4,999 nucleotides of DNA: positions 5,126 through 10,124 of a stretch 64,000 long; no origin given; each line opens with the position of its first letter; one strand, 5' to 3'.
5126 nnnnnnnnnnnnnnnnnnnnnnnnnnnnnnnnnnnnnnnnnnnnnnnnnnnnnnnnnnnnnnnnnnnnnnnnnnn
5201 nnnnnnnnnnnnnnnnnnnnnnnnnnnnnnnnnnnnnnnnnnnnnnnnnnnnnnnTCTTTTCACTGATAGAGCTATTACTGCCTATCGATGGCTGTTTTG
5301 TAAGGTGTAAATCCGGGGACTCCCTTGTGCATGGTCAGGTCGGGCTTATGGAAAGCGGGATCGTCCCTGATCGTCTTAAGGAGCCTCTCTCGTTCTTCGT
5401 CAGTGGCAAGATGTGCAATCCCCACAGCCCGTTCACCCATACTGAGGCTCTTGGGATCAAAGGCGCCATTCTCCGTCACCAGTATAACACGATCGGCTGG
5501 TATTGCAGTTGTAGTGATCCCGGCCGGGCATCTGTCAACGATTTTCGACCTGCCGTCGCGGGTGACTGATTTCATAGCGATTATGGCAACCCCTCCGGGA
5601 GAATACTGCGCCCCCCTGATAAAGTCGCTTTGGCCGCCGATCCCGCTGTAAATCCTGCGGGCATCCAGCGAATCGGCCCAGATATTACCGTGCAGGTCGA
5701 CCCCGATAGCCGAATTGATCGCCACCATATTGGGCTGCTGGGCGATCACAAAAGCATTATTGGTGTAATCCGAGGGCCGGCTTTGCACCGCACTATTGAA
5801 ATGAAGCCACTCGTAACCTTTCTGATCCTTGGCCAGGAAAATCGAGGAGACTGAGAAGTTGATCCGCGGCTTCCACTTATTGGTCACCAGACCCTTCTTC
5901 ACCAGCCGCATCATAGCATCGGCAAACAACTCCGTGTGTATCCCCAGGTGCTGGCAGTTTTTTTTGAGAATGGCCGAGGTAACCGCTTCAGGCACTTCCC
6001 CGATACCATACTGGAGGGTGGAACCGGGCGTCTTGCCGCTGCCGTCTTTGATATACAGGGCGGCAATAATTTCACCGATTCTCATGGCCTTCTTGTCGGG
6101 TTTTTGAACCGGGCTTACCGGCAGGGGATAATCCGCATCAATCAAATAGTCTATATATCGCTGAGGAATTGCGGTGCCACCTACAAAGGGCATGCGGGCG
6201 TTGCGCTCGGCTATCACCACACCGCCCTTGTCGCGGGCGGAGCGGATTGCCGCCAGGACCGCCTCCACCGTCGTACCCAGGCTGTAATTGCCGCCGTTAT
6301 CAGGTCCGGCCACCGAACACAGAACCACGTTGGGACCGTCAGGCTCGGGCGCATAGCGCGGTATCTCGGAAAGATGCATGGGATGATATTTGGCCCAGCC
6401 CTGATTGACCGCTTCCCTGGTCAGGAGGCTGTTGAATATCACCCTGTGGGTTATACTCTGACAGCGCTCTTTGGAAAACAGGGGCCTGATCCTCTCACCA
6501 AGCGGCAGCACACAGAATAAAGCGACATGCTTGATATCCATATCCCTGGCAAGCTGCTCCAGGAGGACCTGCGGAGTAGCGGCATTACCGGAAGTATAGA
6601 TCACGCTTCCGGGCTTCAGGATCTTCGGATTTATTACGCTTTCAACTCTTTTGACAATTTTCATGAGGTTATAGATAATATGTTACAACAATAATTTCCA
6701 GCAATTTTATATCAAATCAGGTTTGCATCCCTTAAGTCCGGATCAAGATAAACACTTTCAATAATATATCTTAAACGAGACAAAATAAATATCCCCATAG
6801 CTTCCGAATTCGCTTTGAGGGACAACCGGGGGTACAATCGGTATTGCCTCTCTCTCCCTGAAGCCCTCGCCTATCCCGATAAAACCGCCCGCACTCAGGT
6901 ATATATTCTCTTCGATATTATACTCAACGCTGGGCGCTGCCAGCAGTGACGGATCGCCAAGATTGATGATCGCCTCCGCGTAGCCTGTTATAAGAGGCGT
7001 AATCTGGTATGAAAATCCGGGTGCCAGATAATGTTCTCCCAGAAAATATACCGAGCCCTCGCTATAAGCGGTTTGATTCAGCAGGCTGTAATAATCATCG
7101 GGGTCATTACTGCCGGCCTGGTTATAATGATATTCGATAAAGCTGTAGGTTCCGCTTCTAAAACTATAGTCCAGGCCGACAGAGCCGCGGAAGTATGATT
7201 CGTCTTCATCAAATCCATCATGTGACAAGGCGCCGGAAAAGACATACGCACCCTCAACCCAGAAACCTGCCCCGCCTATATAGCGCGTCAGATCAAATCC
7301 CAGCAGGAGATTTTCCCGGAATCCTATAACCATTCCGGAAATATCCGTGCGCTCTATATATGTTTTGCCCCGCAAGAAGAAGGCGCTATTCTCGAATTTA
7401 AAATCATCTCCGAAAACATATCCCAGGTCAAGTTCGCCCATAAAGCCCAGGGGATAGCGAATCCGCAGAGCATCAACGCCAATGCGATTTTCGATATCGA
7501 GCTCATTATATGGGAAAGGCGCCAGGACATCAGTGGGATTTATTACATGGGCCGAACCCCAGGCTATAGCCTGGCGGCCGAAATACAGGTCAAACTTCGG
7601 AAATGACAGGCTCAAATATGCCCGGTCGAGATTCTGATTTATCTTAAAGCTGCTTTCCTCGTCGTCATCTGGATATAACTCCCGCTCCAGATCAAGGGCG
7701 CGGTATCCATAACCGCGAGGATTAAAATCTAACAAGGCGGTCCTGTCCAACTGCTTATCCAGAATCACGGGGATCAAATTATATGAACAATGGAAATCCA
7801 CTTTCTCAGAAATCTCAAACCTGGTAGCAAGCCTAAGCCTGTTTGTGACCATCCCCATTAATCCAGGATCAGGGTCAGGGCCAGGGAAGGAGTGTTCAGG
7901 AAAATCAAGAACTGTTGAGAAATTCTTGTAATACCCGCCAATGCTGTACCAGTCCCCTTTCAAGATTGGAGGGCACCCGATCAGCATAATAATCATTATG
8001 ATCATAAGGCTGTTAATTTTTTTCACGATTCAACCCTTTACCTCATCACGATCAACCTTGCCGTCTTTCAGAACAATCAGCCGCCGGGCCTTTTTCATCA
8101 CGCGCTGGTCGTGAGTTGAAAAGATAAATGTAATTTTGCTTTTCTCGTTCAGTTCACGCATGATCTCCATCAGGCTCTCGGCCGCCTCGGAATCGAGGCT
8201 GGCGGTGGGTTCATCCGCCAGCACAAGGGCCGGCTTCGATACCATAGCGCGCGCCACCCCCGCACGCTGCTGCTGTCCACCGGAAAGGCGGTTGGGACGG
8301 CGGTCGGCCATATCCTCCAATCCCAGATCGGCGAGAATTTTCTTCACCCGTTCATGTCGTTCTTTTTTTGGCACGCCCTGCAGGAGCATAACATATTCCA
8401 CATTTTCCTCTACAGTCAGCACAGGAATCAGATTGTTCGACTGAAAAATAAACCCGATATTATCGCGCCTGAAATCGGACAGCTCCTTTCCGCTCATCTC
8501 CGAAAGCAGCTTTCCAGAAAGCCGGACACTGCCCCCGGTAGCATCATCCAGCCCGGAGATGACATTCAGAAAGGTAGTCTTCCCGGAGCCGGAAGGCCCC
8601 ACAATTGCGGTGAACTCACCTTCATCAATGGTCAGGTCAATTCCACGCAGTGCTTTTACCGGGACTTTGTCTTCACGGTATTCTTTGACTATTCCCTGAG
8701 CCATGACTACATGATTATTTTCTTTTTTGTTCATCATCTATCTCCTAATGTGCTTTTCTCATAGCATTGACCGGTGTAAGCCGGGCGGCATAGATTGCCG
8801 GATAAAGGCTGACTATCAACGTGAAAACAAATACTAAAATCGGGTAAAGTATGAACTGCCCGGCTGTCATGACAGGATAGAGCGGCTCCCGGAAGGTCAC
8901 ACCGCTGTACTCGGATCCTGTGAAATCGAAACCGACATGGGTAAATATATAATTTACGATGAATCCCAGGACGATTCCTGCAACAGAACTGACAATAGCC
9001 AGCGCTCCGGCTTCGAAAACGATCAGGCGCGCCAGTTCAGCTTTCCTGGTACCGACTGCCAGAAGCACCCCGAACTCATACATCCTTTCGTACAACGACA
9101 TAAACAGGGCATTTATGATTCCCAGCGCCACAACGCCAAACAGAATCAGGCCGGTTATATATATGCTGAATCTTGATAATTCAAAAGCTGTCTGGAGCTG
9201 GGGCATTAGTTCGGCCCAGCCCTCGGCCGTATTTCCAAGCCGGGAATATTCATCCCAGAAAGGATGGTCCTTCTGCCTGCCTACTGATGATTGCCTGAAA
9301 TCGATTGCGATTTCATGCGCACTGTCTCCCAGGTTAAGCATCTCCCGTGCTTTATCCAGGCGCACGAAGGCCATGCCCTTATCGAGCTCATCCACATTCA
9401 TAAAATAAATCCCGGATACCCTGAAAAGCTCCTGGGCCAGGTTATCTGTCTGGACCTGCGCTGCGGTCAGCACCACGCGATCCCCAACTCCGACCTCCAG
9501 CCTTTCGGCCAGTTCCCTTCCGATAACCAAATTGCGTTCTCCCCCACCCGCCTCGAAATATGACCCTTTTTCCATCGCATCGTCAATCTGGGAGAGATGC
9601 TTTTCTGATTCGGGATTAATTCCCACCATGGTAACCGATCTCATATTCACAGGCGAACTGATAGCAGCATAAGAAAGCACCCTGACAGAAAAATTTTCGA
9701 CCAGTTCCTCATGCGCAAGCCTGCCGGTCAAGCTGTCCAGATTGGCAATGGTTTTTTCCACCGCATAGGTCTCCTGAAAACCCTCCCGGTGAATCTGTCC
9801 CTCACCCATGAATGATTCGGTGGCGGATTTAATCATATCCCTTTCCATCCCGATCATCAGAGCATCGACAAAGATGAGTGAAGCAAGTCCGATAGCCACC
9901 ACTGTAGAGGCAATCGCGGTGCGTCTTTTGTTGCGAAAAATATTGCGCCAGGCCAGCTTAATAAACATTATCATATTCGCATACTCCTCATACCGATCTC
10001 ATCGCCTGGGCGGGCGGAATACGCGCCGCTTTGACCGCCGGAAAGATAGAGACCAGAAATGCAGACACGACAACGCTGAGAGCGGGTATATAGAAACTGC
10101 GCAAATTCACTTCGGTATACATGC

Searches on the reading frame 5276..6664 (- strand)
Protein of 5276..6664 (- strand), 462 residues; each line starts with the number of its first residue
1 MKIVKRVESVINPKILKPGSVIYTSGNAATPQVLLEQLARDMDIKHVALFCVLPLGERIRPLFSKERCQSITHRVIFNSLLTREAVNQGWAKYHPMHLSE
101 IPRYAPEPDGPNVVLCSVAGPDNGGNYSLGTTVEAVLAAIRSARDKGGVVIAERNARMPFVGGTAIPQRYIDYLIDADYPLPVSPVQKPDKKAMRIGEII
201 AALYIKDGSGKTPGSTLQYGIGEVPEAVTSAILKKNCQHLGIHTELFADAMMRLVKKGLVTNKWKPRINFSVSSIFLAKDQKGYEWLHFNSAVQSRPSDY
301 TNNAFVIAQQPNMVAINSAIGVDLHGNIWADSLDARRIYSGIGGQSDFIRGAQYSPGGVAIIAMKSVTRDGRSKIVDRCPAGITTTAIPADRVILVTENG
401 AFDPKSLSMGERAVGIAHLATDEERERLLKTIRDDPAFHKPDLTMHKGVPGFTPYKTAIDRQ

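Call 21: search_protein_families(library=pfam, proteins=[window:5276-6664:-], max_evalue=0.001)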
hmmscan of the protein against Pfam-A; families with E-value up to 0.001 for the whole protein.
window:5276-6664:- (462 aa): 3 families
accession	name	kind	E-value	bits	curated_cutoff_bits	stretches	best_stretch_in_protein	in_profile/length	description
PF13336.12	AcetylCoA_hyd_C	-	6e-39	133.9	23.7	1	281-430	3-152/154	Acetyl-CoA hydrolase/transferase C-terminal domain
PF16957.11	Mal_decarbox_Al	-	5.9e-07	28.6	25.4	1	111-246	138-273/546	Malonate decarboxylase, alpha subunit, transporter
PF02550.21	AcetylCoA_hydro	-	1.8e-05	25.3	24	1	15-176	18-188/198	Acetyl-CoA hydrolase/transferase N-terminal domain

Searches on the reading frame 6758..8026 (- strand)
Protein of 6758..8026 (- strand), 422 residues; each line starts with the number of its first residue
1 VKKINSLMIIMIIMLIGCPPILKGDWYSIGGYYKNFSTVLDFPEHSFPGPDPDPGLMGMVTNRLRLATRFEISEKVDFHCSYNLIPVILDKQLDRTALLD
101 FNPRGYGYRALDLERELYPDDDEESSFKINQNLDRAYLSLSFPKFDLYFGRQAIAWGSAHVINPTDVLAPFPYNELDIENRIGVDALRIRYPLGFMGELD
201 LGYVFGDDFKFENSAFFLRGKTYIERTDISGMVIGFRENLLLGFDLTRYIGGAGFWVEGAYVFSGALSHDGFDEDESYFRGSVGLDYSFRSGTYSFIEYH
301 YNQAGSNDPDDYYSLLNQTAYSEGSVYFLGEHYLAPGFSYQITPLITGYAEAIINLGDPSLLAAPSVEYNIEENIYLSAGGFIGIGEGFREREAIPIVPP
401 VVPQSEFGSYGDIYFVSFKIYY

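Call 21: search_protein_families(library=pfam, proteins=[window:6758-8026:-], max_evalue=0.001)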
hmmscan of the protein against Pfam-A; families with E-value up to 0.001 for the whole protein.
window:6758-8026:- (422 aa): 1 family
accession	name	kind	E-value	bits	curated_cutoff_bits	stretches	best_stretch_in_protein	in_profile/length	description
PF14052.12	Caps_assemb_Wzi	-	0.00023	20.7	30.1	1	130-270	67-196/392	Capsule assembly protein Wzi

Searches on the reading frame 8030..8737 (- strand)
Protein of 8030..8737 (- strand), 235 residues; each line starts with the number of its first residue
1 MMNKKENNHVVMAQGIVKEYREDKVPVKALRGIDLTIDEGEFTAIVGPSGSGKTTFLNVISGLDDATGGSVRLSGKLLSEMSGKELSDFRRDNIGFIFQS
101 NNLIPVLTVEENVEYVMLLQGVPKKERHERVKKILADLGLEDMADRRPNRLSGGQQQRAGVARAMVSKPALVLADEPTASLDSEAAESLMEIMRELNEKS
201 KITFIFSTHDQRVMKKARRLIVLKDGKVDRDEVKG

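Call 21: search_protein_families(library=pfam, proteins=[window:8030-8737:-], max_evalue=0.001)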
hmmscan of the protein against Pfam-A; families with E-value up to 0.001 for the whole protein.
window:8030-8737:- (235 aa): 8 families
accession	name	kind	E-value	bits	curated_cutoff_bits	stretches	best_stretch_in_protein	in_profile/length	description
PF00005.33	ABC_tran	-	5.3e-37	127.9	25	1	30-179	1-137/137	ABC transporter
PF13304.12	AAA_21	-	1.5e-13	52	27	2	149-214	236-303/304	AAA domain, putative AbiEii toxin, Type IV TA system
PF02463.25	SMC_N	-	6.2e-10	39.3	40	1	40-223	24-211/220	RecF/RecN/SMC N terminal domain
PF13401.12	AAA_22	-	0.00012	22.8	27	1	40-207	5-121/130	AAA domain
PF13175.12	AAA_15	-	0.00035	20.8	32.1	0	30-61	11-44/374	AAA ATPase domain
PF13166.12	AAA_13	-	0.00057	19.1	36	0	165-222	523-582/713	AAA domain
PF13555.12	AAA_29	-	0.00072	19.7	27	0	34-58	16-40/61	P-loop containing region of AAA domain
PF13476.12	AAA_23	-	0.0009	20.4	27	0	35-61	17-40/201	AAA domain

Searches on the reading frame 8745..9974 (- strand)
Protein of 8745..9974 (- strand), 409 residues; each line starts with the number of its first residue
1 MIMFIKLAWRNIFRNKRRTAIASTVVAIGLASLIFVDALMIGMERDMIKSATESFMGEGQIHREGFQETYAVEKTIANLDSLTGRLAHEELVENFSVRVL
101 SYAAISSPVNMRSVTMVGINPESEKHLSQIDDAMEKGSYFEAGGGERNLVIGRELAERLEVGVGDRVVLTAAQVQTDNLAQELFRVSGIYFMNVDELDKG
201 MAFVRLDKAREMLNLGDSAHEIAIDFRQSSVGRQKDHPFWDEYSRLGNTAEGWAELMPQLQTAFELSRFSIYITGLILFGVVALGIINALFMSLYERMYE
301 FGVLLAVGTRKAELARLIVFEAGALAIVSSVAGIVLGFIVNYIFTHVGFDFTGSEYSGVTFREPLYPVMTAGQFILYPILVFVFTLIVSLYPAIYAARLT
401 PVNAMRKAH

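Call 21: search_protein_families(library=pfam, proteins=[window:8745-9974:-], max_evalue=0.001)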
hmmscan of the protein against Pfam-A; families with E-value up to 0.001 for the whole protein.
window:8745-9974:- (409 aa): 2 families
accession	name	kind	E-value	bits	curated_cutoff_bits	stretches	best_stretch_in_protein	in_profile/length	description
PF02687.27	FtsX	-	1.7e-14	54.3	25.5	1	274-401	3-120/120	FtsX-like permease C-terminal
PF12704.14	MacB_PCD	-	2.1e-10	41.6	27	1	19-224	1-189/207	MacB-like periplasmic core domain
